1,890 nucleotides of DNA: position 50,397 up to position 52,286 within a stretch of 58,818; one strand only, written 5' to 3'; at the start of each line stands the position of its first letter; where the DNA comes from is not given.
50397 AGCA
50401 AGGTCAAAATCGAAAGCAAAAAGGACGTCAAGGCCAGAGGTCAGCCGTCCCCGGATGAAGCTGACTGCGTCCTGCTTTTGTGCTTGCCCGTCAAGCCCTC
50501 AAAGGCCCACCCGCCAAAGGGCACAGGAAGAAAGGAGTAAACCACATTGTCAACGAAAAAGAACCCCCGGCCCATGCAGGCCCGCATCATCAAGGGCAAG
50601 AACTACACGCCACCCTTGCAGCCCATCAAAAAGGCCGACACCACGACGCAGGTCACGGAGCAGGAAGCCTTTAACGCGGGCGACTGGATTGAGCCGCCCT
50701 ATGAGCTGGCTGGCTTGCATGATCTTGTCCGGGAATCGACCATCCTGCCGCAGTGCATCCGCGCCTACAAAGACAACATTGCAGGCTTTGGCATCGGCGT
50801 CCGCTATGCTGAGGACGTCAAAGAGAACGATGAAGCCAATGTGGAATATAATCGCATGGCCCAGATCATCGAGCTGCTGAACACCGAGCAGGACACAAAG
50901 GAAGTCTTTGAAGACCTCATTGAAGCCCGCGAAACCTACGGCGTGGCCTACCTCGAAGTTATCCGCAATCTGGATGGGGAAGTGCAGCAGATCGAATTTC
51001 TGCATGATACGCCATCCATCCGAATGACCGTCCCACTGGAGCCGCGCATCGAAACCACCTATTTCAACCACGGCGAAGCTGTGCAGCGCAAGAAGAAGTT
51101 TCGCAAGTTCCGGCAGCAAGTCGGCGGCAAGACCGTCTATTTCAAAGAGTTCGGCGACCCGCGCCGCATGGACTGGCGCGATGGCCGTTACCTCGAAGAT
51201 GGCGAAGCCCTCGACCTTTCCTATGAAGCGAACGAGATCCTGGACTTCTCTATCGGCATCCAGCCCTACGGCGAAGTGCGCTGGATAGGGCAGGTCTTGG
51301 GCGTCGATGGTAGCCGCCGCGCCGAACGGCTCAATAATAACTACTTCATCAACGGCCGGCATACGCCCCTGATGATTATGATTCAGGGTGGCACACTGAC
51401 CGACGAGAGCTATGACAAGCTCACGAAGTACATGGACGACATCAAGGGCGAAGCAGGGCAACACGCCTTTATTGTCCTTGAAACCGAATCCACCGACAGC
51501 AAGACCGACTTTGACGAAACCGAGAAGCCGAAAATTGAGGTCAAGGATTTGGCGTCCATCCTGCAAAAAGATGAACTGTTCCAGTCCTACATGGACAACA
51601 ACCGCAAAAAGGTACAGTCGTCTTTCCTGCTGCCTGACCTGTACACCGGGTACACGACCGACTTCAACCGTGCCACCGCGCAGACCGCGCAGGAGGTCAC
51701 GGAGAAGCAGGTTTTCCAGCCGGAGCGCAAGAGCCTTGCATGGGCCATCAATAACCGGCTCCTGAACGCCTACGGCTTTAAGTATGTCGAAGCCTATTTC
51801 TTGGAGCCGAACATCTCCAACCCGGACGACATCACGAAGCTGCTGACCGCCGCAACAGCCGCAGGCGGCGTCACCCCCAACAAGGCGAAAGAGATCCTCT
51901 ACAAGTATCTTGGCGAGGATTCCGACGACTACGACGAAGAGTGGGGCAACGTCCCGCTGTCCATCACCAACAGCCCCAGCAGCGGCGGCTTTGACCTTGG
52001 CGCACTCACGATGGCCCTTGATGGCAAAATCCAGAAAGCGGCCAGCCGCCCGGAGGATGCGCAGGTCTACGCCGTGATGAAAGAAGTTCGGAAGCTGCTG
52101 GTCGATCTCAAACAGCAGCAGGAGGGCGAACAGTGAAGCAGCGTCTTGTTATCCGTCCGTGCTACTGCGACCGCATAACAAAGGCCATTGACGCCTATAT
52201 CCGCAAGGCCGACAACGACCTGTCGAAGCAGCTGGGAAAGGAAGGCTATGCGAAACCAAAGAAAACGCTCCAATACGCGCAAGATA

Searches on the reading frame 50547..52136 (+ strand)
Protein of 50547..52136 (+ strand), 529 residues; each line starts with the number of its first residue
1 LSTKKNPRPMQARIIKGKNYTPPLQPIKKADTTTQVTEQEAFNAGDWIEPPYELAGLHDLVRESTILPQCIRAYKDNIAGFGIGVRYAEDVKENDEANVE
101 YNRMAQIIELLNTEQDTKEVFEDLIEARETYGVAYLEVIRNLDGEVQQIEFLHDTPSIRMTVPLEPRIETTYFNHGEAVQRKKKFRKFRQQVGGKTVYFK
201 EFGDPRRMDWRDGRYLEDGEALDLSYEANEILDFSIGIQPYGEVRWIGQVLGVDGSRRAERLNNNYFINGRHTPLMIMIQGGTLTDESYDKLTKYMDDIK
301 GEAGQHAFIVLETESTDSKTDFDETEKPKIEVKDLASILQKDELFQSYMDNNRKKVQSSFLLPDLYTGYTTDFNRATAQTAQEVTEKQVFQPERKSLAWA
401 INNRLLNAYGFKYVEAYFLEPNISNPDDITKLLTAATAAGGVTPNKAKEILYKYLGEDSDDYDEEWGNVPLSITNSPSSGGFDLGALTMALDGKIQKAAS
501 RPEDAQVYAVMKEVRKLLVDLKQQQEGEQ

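Call 43: search_dna_similar(query=window:50547-52136:+, collection=phages, mode=protein, max_rows=12)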
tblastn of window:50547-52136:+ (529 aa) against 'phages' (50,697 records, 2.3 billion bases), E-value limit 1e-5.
Records with a match: 232; places in all: 233; records where one place covers at least 80% of the query: 59.
Best place of each record, by identity: <60% 232.
By first word of the organism name: Streptomyces 124; Vibrio 33; Pseudomonas 12; Lactococcus 11; Clostridium 10; Bacteriophage 8; Bacillus 7; Rhizobium 6; Rhodobacter 5; Halorubrum 5; and 6 more.
By host as written in the record: Streptomyces griseus ATCC 10137 52; Streptomyces lividans JI 1326 29; - 18; Streptomyces viridochromogenes DSM40736 12; Lactococcus lactis SMQ-86 10; Streptomyces sanglieri UNT16F27A 9; Clostridium perfringens 7; Streptomyces griseofuscus ATCC 23916 7; and 48 more.
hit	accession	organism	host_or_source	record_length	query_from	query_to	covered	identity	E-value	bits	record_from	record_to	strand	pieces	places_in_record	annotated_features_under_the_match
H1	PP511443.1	Dulem virus 37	Propithecus coquereli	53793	7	523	98%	57.3%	2e-180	568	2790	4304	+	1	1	portal protein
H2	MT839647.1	Bacteriophage sp.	human fecal samples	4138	1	493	93%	58.2%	0e+0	582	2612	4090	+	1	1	record has no annotation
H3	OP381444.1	Clostridium phage P21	Clostridium perfringens ZWCP 21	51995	8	520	97%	44.0%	4e-121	397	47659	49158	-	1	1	hypothetical protein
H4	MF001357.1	Clostridium phage CP3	Clostridium perfringens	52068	8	520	97%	44.0%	5e-121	397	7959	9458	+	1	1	hypothetical protein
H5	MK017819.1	Clostridium phage CPD4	Clostridium perfringens ATCC 13124; ...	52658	8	520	97%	44.0%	6e-121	397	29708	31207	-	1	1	terminase large subunit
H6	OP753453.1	Clostridium phage E1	Clostridium perfringens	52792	8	520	97%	44.0%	9e-121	396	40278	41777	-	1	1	portal protein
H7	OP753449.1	Clostridium phage A2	Clostridium perfringens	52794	8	520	97%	44.0%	9e-121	396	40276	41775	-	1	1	portal protein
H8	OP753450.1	Clostridium phage C2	Clostridium perfringens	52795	8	520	97%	44.0%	9e-121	396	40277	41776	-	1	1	portal protein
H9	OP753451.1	Clostridium phage H1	Clostridium perfringens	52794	8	520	97%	44.0%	9e-121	396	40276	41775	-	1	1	portal protein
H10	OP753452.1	Clostridium phage D1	Clostridium perfringens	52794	8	520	97%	44.0%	9e-121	396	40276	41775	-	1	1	portal protein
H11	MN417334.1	Clostridium phage CPAS-15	Clostridium perfringens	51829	8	520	97%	44.0%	1e-120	396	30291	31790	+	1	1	PBSX family portal protein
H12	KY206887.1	Clostridium phage Clo-PEP-1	Clostridium perfringens i-1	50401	8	520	97%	43.8%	5e-120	394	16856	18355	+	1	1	portal protein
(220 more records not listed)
